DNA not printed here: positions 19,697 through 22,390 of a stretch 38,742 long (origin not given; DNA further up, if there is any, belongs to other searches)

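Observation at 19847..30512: Two glycyl radical enzyme paralogues bracketing a LysR regulator and a TctBAC transporter, with one activase: candidate uncharacterised anaerobic catabolic locus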

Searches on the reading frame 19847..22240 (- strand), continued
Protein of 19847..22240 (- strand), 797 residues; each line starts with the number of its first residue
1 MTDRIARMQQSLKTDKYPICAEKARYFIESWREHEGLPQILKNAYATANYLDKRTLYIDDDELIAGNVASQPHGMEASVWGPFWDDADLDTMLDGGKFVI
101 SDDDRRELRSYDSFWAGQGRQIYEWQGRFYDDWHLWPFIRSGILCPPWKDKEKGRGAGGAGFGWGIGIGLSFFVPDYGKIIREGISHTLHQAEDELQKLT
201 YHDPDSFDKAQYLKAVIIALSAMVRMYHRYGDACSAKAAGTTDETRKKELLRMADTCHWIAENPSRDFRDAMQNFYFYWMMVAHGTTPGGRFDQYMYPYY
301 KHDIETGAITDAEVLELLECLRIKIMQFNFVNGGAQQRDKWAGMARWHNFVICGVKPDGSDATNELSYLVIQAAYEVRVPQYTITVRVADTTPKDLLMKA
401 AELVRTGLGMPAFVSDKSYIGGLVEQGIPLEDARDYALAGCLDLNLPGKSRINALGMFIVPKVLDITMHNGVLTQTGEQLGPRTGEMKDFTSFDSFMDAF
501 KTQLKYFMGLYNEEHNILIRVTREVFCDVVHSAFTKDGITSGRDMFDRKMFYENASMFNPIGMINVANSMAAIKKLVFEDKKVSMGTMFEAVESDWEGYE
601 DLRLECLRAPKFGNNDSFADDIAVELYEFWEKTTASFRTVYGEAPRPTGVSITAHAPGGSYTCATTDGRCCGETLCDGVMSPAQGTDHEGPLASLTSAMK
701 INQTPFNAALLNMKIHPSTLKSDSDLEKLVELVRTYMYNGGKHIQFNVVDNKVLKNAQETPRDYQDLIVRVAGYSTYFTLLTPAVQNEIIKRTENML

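Call 34: find_encoding_contigs(protein=P0047, flank=10000, max_places=1)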
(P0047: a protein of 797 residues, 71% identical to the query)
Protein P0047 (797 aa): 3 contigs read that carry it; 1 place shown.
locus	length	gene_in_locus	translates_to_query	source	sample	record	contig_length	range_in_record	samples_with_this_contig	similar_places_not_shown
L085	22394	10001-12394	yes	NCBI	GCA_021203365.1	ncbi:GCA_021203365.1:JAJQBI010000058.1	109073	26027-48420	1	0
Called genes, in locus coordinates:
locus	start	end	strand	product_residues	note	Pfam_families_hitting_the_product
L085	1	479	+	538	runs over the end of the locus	PF00501:AMP-binding, PF13193:AMP-binding_C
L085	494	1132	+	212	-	PF19700:DUF6198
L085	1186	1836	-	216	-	PF13526:DUF4125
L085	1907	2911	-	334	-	PF13228:DUF4037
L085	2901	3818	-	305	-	PF13176:TPR_7 (faint), PF13424:TPR_12 (faint), PF07719:TPR_2 (faint), PF13374:TPR_10 (faint)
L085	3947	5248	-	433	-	PF03600:CitMHS, PF07158:MatC_N, PF03600:CitMHS (weak)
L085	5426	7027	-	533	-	PF13556:HTH_30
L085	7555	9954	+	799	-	PF02901:PFL-like, PF01228:Gly_radical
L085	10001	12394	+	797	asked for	PF02901:PFL-like, PF01228:Gly_radical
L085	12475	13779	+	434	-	PF03600:CitMHS, PF07158:MatC_N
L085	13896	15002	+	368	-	-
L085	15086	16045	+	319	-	PF12837:Fer4_6 (faint), PF13353:Fer4_12 (faint), PF12797:Fer4_2 (weak), PF00037:Fer4, PF12838:Fer4_7, PF13187:Fer4_9, PF13237:Fer4_10, PF04055:Radical_SAM, +2 more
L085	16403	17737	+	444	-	PF13556:HTH_30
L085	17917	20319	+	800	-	PF02901:PFL-like, PF01228:Gly_radical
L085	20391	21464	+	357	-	PF01208:URO-D (weak)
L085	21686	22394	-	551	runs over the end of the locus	PF00890:FAD_binding_2 (weak), PF01266:DAO (weak), PF07992:Pyr_redox_2, PF12831:FAD_oxidored (weak), PF13450:NAD_binding_8 (weak), PF13738:Pyr_redox_3, PF00070:Pyr_redox, PF13192:Thioredoxin_3, +2 more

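Call 38: find_related_loci(query=A1, collection=metagenome_contigs, flank=10000)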
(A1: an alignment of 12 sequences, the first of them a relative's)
Query A1 (797 aa) in metagenome_contigs; peptide patterns used: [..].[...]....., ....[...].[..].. (x = any residue, [..] = any of these).
330 stretches matched a pattern; 181 encode a relative of the query (tblastn E <= 1e-3); the best 80 are kept; 80 distinct loci.
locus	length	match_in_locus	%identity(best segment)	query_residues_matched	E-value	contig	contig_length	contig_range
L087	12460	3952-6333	83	1-797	0e+0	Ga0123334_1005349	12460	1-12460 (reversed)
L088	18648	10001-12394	82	1-797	0e+0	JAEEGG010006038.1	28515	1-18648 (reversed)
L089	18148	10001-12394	82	1-797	0e+0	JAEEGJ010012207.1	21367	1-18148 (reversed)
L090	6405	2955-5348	81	1-797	0e+0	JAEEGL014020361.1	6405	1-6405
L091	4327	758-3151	81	1-797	0e+0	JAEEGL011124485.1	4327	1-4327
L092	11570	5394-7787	81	1-797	0e+0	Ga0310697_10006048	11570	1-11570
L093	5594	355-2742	80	1-797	0e+0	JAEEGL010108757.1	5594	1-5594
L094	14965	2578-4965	73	1-797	0e+0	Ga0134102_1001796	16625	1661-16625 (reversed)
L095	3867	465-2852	73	1-797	0e+0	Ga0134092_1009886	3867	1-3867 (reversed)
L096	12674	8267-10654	71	1-797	0e+0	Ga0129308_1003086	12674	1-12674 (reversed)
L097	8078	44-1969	81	155-797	0e+0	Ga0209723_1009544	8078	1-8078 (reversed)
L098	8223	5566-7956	64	1-797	0e+0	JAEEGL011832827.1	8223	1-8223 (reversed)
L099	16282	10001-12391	65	1-797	0e+0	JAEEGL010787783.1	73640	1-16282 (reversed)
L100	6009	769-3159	65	1-797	0e+0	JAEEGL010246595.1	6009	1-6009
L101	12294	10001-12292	65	1-764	0e+0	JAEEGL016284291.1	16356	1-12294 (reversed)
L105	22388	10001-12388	71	1-797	0e+0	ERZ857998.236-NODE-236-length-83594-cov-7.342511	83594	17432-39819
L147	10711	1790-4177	50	1-796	0e+0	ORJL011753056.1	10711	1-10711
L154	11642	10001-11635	67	1-545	0e+0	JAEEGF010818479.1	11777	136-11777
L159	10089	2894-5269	46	1-795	0e+0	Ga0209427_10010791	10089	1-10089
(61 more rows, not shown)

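Call 42: search_protein_families(library=pfam, max_evalue=0.01, proteins=[L001:14050-15153:+])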
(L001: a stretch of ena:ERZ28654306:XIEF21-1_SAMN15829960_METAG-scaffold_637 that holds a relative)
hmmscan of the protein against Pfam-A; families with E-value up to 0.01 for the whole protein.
L001:14050-15153:+ (367 aa): 1 family
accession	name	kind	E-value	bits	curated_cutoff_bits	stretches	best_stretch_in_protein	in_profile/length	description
PF01208.23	URO-D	-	0.00028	20.5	23.9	1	170-297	161-283/346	Uroporphyrinogen decarboxylase (URO-D)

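Call 59: search_solved_structures(query=L004:8578-9957:+, max_evalue=0.00001)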
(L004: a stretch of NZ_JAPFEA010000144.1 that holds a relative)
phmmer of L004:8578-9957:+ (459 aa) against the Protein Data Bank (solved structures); distinct sequences matched with E-value up to 0.00001: 10.
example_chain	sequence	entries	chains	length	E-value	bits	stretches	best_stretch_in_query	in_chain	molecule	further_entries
2hp0_A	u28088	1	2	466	1.3e-38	136.2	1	5-426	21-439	IDS-epimerase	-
2hp3_A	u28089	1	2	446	1.9e-38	135.7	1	6-426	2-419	IDS-epimerase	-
7br9_A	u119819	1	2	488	3.3e-26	95.4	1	21-454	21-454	Cis-aconitate decarboxylase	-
6r6t_A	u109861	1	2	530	4.7e-26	94.9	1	21-454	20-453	Cis-aconitate decarboxylase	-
12vw_A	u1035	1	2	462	1.4e-23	86.7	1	64-455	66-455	Cis-aconitate decarboxylase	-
12vt_A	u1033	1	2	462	1.5e-23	86.6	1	64-455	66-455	Cis-aconitate decarboxylase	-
12ux_A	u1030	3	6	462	1.9e-23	86.3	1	64-455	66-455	Cis-aconitate decarboxylase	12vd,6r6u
12vq_A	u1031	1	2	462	2e-22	82.9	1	64-455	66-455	Cis-aconitate decarboxylase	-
7bra_A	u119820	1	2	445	2.7e-19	72.6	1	23-354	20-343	Bacillus subtilis IRG1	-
7e9d_A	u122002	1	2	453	3.1e-18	69.1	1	1-354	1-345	IRG1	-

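Call 60: search_solved_structures(query=L085:13896-15002:+, max_evalue=1)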
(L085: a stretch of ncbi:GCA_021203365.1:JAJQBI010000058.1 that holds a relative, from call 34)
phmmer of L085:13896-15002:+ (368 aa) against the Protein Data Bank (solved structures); distinct sequences matched with E-value up to 1: 0.

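Call 67: search_protein_families(library=pfam, max_evalue=0.001, proteins=[L094:5244-6203:-, L090:781-2808:+, L099:6779-9892:-, L099:12736-13671:-, L105:1869-3224:+, L105:3231-3770:+, L105:3767-4357:+, L087:7794-9590:+, L154:6703-7896:+, L004:12306-13616:+])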
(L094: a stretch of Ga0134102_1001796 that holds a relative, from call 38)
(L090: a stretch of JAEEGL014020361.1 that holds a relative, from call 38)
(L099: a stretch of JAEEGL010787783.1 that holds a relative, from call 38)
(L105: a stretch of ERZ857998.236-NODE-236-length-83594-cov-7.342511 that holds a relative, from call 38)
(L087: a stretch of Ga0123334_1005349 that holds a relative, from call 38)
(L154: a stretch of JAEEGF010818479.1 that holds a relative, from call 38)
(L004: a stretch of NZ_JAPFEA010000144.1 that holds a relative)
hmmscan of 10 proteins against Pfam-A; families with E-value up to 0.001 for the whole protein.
L094:5244-6203:- (319 aa): 1 family
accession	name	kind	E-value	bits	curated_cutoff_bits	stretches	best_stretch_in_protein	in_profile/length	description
PF03816.19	LytR_cpsA_psr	-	2e-13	51.2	24.6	1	111-219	11-126/150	LytR_cpsA_psr family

L090:781-2808:+ (675 aa): 0 families

L099:6779-9892:- (1037 aa): 4 families
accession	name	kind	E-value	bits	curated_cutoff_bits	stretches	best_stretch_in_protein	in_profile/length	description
PF01131.25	Topoisom_bac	-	6.7e-81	272.8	35.1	1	151-619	4-408/411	DNA topoisomerase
PF01751.28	Toprim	-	1.3e-10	41.7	23.1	1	2-118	1-80/96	Toprim domain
PF13342.12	Toprim_Crpt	-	3.9e-06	27.2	32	0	954-1009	1-52/60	C-terminal repeat of topoisomerase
PF25207.1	DUF7837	-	2.2e-05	24.8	27.8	0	655-667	5-17/47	Domain of unknown function (DUF7837)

L099:12736-13671:- (311 aa): 1 family
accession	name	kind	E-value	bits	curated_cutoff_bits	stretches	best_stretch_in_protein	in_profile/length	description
PF01544.23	CorA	-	4.5e-42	144.8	27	1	114-307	93-292/292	CorA-like Mg2+ transporter protein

L105:1869-3224:+ (451 aa): 1 family
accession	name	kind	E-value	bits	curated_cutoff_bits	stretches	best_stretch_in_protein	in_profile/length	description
PF01554.23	MatE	-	9.6e-43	146.1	24.9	2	20-180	1-161/161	MatE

L105:3231-3770:+ (179 aa): 3 families
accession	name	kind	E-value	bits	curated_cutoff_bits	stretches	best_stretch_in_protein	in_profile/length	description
PF01262.27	AlaDh_PNT_C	-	3.7e-07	30.2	23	1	25-157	14-166/214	Alanine dehydrogenase/PNT, C-terminal domain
PF02826.25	2-Hacid_dh_C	-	5e-06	26.4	25.1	1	34-127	30-125/178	D-isomer specific 2-hydroxyacid dehydrogenase, NAD binding domain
PF01488.26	Shikimate_DH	-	0.00016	22.2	24.3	1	30-129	3-112/138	Shikimate / quinate 5-dehydrogenase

L105:3767-4357:+ (196 aa): 1 family
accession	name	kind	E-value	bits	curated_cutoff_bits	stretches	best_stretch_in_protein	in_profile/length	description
PF02441.25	Flavoprotein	-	2.5e-26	92.7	22.7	1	7-174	2-151/162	Flavoprotein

L087:7794-9590:+ (598 aa): 9 families
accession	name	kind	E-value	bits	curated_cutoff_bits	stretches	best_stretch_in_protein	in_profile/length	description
PF00890.30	FAD_binding_2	-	3e-44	152.3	20.4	1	59-574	1-414/414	FAD binding domain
PF21349.2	RUBY_RBDX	-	2e-16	59.6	26.5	1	4-32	1-29/30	Rubrerythrin, rubredoxin-like domain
PF12831.13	FAD_oxidored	-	7.4e-11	42.4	27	1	59-108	1-50/416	FAD dependent oxidoreductase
PF01266.30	DAO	-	2.3e-09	37.7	27.9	1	59-283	1-209/353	FAD dependent oxidoreductase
PF03486.20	HI0933_like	-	1.4e-08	35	50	1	59-134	2-81/244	HI0933-like protein Rossmann domain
PF23458.2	DUF7130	-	3.7e-06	27.2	35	1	3-35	53-86/89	Domain of unknown function (DUF7130)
PF13450.12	NAD_binding_8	-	1e-05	26.2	21.9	1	62-97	1-38/68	NAD(P)-binding Rossmann-like domain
PF07992.20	Pyr_redox_2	-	8.3e-05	22.6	26.1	1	59-92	2-31/291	Pyridine nucleotide-disulphide oxidoreductase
PF00070.33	Pyr_redox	-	0.00072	20.5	22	0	60-89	2-31/82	Pyridine nucleotide-disulphide oxidoreductase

L154:6703-7896:+ (397 aa): 1 family
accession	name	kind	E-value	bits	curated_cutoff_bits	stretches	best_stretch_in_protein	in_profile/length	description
PF00180.25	Iso_dh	-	4.9e-56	190.9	27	1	8-392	5-347/348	Isocitrate/isopropylmalate dehydrogenase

L004:12306-13616:+ (436 aa): 0 families

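Call 71: search_protein_representatives(protein=window:19850-22240:-)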
Query: 797 residues. Proteins with E-value up to 0.001 (for the whole library): 7563; up to 1e-10: 4155; up to 1e-30: 1840. The best 150 are listed.
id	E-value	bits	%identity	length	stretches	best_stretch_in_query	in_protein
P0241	1.1e-222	758.0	45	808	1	4-794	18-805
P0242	6.3e-218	742.3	43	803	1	1-795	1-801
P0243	1.2e-216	738.1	44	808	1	1-795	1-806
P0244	4.6e-213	726.2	42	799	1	1-796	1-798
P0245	2.7e-209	713.7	45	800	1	3-795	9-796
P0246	2.2e-207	707.4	42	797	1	1-795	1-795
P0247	9.4e-203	692.1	51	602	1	197-795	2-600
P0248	8.4e-201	685.7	41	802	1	1-794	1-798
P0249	4.2e-197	673.4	41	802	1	1-796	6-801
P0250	1.3e-192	658.6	42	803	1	1-795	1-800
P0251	3.6e-191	653.8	41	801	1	1-793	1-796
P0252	9.5e-191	652.4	41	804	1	1-795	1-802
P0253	2.2e-180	618.1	41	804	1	1-793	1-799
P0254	4.4e-173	594.0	42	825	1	2-795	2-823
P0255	6.0e-169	580.3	39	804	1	1-795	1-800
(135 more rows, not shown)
